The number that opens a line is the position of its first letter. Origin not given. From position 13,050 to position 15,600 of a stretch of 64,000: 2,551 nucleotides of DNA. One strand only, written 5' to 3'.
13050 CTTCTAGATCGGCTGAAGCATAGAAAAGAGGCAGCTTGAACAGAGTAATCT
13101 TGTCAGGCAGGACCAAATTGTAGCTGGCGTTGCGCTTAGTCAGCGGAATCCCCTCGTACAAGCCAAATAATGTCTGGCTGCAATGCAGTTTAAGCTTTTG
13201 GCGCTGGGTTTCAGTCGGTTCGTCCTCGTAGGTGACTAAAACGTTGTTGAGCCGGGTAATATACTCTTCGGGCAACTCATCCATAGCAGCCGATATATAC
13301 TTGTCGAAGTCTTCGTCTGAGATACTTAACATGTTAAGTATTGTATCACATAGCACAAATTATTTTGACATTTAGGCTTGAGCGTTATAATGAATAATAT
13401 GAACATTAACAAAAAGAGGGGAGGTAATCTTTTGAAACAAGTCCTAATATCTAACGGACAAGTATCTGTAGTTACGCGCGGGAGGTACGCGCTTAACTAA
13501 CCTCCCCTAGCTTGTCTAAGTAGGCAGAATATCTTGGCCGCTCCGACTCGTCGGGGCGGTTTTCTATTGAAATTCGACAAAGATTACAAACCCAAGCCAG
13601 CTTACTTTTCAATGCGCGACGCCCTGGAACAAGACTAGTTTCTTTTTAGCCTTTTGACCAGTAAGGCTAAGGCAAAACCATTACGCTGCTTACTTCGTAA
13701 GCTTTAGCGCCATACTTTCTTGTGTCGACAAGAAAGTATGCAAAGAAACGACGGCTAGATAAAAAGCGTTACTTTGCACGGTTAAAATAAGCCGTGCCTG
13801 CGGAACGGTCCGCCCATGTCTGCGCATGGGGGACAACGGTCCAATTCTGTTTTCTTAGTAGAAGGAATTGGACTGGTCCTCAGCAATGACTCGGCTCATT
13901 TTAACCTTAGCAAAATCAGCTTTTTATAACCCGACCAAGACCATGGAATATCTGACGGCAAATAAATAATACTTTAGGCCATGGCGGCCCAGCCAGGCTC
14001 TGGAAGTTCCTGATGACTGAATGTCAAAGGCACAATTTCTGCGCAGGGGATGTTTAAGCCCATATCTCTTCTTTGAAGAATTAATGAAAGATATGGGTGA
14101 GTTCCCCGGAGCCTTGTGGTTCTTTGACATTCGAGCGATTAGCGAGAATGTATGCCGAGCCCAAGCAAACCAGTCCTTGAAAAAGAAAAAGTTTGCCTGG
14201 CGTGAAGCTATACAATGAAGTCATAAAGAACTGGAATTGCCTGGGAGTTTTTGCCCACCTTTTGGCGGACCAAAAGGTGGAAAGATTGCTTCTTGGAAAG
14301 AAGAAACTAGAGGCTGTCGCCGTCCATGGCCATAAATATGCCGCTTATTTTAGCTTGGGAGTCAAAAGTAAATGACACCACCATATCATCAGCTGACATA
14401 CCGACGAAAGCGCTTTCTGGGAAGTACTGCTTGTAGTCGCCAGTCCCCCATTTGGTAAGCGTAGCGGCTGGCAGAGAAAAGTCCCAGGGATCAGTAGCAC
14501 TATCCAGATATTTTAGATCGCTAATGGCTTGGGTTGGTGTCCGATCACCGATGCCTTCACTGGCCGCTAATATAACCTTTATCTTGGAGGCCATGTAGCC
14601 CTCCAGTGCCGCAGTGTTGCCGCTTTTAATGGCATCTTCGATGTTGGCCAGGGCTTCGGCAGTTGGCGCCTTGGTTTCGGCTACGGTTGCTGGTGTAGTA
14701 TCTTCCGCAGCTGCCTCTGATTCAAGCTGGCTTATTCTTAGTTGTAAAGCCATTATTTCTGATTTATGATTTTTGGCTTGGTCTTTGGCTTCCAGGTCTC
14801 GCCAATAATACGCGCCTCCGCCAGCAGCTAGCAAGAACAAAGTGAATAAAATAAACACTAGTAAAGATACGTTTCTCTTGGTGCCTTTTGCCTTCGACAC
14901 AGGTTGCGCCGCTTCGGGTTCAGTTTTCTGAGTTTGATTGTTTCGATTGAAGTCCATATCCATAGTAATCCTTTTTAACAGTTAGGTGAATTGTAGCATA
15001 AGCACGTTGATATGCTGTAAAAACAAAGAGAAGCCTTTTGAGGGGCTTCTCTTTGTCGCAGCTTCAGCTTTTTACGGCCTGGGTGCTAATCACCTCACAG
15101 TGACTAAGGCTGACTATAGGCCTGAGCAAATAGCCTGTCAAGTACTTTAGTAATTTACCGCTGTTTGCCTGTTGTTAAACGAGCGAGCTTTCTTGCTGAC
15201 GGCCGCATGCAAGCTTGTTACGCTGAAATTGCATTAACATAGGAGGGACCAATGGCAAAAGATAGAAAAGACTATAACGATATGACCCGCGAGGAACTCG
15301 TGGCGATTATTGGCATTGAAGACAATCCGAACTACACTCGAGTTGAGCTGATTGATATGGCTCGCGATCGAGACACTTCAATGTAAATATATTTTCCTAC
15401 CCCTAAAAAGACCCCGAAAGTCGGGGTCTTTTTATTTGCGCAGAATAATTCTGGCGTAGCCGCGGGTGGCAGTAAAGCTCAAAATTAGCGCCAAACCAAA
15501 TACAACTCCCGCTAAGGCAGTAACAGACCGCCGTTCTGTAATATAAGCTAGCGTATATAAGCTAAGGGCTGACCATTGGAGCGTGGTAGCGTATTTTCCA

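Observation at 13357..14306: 950-bp non-coding region with promoter/terminator-bounded small transcript and a perfect 30-bp palindrome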

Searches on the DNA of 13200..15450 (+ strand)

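Call 4: search_rna_families(source=window, start=13200, end=14450, threshold=evalue, max_evalue=10, show_alignments=3)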
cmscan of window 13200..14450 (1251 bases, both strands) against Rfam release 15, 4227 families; matches with E-value up to 10: 2.
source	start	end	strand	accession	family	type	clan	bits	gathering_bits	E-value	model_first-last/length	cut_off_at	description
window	13831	13879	+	RF01898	mir-363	Gene; miRNA;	CL00110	15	58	4.2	14-66/80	no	mir-363 microRNA precursor family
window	13783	13806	+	RF01687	Acido-Lenti-1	Gene; sRNA;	-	12.8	37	6.5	22-45/46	no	Acido-Lenti-1 RNA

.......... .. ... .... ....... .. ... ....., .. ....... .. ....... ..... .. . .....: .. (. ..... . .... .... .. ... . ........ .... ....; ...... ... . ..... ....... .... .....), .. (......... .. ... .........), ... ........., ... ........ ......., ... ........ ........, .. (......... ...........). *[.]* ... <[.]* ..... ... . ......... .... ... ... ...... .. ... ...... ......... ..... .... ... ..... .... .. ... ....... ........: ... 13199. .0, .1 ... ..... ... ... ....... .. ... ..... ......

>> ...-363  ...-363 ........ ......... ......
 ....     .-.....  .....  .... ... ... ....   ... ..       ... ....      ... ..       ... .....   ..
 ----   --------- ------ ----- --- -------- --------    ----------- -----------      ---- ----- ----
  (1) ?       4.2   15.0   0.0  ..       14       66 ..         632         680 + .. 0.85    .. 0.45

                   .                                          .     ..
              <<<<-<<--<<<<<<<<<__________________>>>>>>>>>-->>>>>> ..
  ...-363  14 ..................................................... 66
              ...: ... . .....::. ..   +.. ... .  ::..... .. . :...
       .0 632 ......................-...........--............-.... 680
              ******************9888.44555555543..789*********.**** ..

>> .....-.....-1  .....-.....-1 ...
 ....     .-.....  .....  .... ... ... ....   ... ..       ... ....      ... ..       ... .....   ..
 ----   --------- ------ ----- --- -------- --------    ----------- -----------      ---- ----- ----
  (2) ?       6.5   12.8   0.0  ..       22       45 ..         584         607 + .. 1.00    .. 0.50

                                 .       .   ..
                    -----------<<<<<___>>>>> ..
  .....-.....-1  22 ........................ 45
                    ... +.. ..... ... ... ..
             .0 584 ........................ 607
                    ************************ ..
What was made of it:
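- On Any Rfam 15 family (including 6S, SRP, RNase P, tmRNA, known riboswitches and ribozymes): The best hits in 13200-14450 are mir-363 (15 bits, E 4.2) and Acido-Lenti-1 (12.8 bits, E 6.5) (call 4).
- No Rfam match (call 4).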

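Call 27: search_dna_similar(query=window:13357-14306:+, collection=phages, mode=distant, max_evalue=0.01)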
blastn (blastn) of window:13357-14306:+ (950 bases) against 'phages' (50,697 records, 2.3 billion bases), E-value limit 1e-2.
No match.

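Call 61: search_rna_families(sources=[L055, L057, L058, L059, L060, L063, L064, L066], threshold=evalue, max_evalue=5)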
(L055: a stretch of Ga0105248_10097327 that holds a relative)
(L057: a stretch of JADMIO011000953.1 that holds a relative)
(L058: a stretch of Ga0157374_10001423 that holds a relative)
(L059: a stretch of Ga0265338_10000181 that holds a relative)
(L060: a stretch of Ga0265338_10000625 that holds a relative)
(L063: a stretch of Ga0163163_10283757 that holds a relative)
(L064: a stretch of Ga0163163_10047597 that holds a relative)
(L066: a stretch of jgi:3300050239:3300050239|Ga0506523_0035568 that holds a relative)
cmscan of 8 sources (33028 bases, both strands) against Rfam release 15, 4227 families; matches with E-value up to 5: 10.
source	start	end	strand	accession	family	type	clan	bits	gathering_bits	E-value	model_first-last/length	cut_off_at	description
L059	1965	2038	+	RF00005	tRNA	Gene; tRNA;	CL00001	63.6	29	9.4e-12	1-71/71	no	tRNA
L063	1572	1645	-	RF00005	tRNA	Gene; tRNA;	CL00001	63.4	29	1.1e-11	1-71/71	no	tRNA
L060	1136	1209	-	RF00005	tRNA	Gene; tRNA;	CL00001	61.8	29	3e-11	1-71/71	no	tRNA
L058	1295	1687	+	RF00023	tmRNA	Gene;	CL00001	52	47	7.3e-18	1-374/374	no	transfer-messenger RNA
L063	1652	1708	-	RF00005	tRNA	Gene; tRNA;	CL00001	36.3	29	0.0003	16-71/71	5'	tRNA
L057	2971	3058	-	RF00580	SNORD91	Gene; snRNA; snoRNA; CD-box;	-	26.1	51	1.6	1-95/95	no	Small nucleolar RNA SNORD91 family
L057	6140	6229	-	RF00828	mir-75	Gene; miRNA;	-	21.2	60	4.7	1-92/92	no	mir-75 microRNA precursor family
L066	546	630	+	RF02851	Ysr283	Gene; antisense;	-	20.7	58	0.07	1-253/253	no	Yersinia sRNA 283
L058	1282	1454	+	RF04321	tmRNA_permuted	Gene;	-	19.7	47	3.5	1-213/213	no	permuted transfer-messenger RNA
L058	6123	6188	-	RF00023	tmRNA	Gene;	CL00001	11.3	47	1.1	13-374/374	5'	transfer-messenger RNA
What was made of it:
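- On Any Rfam 15 family (including 6S, SRP, RNase P, tmRNA, known riboswitches and ribozymes): Nothing matches at the element in 8 homologous loci (call 61).
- Closest known: Dual-function bacterial small RNAs that also carry a short ORF. Different: There is no sequence or covariance-model similarity to any such family (calls 4, 61).
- No ligand-type riboswitch family in Rfam matches (calls 4, 61).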

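Call 62: build_rna_model(alignment_id=A3, structure=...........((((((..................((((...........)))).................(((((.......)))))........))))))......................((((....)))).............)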
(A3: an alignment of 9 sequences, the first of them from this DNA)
Model R1 built from alignment A3 (9 sequences, 149 columns); structure: as given.
model positions 137; base pairs 19; branch points 2; effective number of sequences 1.79; information 0.59 bits per position. Calibrated on 0.2 Mb of random sequence (short: E-values are rough).
structure used (alignment columns):
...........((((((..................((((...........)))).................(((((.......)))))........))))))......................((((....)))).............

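Call 63: search_with_rna_model(model_id=R1, sources=[window, L001, L002, L003, L004, L005, L006, L007, L008, L009, L010, L011, L012, L013, L014, L015, L016, L017, L018, L019, L020, L021, L022, L023, L024, L025, L055, L056, L057, L058, L059, L060, L061, L062, L063, L064, L065, L066, L067, L068, L069, L070, L071, L072], max_evalue=1, make_alignment=true)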
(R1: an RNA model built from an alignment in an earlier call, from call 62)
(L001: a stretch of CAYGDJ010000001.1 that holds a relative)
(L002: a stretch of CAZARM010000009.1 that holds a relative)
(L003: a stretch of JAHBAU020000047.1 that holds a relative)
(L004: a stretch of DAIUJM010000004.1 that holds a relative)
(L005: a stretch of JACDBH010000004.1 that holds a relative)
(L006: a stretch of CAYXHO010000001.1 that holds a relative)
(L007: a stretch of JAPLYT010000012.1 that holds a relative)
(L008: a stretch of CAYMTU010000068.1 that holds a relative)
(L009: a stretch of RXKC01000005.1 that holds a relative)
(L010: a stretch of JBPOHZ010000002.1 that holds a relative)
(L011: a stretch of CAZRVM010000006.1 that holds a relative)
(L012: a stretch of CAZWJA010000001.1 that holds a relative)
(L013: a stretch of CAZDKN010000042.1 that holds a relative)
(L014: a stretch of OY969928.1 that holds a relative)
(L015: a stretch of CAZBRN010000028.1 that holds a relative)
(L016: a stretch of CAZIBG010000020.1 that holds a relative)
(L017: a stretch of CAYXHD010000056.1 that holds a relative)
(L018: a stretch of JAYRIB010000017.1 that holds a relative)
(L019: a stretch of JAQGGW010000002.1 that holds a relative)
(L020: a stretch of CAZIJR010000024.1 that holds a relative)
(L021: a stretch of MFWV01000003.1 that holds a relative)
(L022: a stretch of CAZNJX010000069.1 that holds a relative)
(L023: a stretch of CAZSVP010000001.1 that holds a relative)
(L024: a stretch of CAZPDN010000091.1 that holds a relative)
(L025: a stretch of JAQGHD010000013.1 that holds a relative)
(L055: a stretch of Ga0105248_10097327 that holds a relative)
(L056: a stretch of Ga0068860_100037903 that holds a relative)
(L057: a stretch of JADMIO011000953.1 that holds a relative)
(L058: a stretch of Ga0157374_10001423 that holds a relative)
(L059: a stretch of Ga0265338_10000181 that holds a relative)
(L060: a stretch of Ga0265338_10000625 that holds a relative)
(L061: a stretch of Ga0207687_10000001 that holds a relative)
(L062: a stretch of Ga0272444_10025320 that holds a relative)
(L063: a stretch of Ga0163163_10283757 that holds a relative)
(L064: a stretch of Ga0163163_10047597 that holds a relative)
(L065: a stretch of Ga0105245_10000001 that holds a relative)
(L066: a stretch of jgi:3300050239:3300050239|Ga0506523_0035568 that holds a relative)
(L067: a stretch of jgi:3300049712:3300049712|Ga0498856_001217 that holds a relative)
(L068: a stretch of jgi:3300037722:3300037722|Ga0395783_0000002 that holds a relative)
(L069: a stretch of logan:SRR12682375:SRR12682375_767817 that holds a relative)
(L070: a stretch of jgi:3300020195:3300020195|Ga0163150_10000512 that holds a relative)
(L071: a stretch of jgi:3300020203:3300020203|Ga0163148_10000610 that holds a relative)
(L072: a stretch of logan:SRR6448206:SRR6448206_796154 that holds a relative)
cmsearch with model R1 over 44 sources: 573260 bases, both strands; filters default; matches with E-value up to 1: 18.
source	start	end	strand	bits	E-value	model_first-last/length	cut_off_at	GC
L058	3893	4029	-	142.8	3.5e-29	1-137/137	no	0.48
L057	5470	5598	+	138.3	3.6e-28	1-137/137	no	0.4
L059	4066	4208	+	131.2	1.4e-26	1-137/137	no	0.49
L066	3122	3264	-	129.5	3.4e-26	1-137/137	no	0.43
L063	638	782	-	128.5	5.6e-26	1-137/137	no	0.46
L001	2972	3102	-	128.3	6.2e-26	1-137/137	no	0.45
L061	7414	7544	+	124.3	5e-25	1-137/137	no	0.5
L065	4694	4824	+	124.3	5e-25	1-137/137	no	0.5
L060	226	364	-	123.6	7.1e-25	1-137/137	no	0.47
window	13408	13537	+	118.4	1.1e-23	1-137/137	no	0.44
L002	8433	8546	+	91.3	1.3e-17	1-137/137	no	0.45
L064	2453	2591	-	64.3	1.6e-11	1-137/137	no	0.52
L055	568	683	+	63.2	2.7e-11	1-137/137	no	0.47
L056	2787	2902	-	63.2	2.7e-11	1-137/137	no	0.47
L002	8619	8733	+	19.4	0.19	1-137/137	no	0.47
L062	1513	1530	+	17.7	0.48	32-49/137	no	0.5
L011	2634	2710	+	17.6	0.49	1-137/137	no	0.34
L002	8697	8801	-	16.9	0.71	1-137/137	no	0.42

Alignment A4: 18 matches aligned to the model, 211 columns, each read 5' to 3' on its own strand. Consensus structure (alignment columns), stored with it:
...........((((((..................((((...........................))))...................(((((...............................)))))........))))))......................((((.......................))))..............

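Call 72: search_rna_families(source=window, start=14950, end=15450, threshold=evalue, max_evalue=10, show_alignments=2)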
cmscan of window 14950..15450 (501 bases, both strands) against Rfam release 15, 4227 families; matches with E-value up to 10: 22.
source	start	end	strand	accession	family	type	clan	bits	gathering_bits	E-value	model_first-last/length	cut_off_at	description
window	15004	15070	+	RF03912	mir-4659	Gene; miRNA;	-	24.6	92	0.011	1-73/73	no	mir-4659 microRNA precursor family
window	15380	15437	+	RF01859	Phe_leader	Cis-reg; leader;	-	23.4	55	0.13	1-125/125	no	Phenylalanine leader peptide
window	15004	15070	-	RF03912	mir-4659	Gene; miRNA;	-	21.9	92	0.065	1-73/73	no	mir-4659 microRNA precursor family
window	15010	15065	+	RF03573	mir-1954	Gene; miRNA;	-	21.6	99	0.038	1-82/82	no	mir-1954 microRNA precursor family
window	15402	15450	-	RF02449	ncr1015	Gene; sRNA;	-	21.3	60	1.5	66-121/121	5'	Bacillus sRNA ncr1015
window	15385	15432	-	RF01770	rimP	Cis-reg; leader;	-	20.4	47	0.69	32-102/102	no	Gammaprotebacteria rimP leader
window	14951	15055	+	RF04180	BTnc231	Gene; sRNA;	-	19.3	80.4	0.13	1-154/154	no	Bacteroides sRNA BTnc231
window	15327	15429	+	RF02236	asX2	Gene; sRNA;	-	18.4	70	0.38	1-87/87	no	Xanthomonas sRNA asX2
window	15376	15434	+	RF01470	rli38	Gene; sRNA;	-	18.4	49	5.4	1-150/150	no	Listeria sRNA rli38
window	15409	15450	-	RF02236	asX2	Gene; sRNA;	-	18.2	70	0.42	46-87/87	5'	Xanthomonas sRNA asX2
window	14989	15063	-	RF01638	ceN48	Gene; snRNA; snoRNA; HACA-box;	-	18.2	70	0.53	1-125/125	no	Caenorhabditis snoRNA ceN48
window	15311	15351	+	RF00493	snoU2-30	Gene; snRNA; snoRNA; CD-box;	-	17.9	60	1.2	1-70/70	no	Small nucleolar RNA U2-30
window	15396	15450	-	RF00121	MicC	Gene; sRNA;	-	17.7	90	4.9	63-123/123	5'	MicC RNA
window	15032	15117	+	RF02507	Atu_Ti3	Gene; sRNA;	-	17.1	50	0.7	1-89/89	no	Rhizobiales sRNA Atu_Ti3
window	15387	15450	-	RF02621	BSnc120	Gene; sRNA;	-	16.8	114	0.73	24-88/88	5'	Brucella sRNA 120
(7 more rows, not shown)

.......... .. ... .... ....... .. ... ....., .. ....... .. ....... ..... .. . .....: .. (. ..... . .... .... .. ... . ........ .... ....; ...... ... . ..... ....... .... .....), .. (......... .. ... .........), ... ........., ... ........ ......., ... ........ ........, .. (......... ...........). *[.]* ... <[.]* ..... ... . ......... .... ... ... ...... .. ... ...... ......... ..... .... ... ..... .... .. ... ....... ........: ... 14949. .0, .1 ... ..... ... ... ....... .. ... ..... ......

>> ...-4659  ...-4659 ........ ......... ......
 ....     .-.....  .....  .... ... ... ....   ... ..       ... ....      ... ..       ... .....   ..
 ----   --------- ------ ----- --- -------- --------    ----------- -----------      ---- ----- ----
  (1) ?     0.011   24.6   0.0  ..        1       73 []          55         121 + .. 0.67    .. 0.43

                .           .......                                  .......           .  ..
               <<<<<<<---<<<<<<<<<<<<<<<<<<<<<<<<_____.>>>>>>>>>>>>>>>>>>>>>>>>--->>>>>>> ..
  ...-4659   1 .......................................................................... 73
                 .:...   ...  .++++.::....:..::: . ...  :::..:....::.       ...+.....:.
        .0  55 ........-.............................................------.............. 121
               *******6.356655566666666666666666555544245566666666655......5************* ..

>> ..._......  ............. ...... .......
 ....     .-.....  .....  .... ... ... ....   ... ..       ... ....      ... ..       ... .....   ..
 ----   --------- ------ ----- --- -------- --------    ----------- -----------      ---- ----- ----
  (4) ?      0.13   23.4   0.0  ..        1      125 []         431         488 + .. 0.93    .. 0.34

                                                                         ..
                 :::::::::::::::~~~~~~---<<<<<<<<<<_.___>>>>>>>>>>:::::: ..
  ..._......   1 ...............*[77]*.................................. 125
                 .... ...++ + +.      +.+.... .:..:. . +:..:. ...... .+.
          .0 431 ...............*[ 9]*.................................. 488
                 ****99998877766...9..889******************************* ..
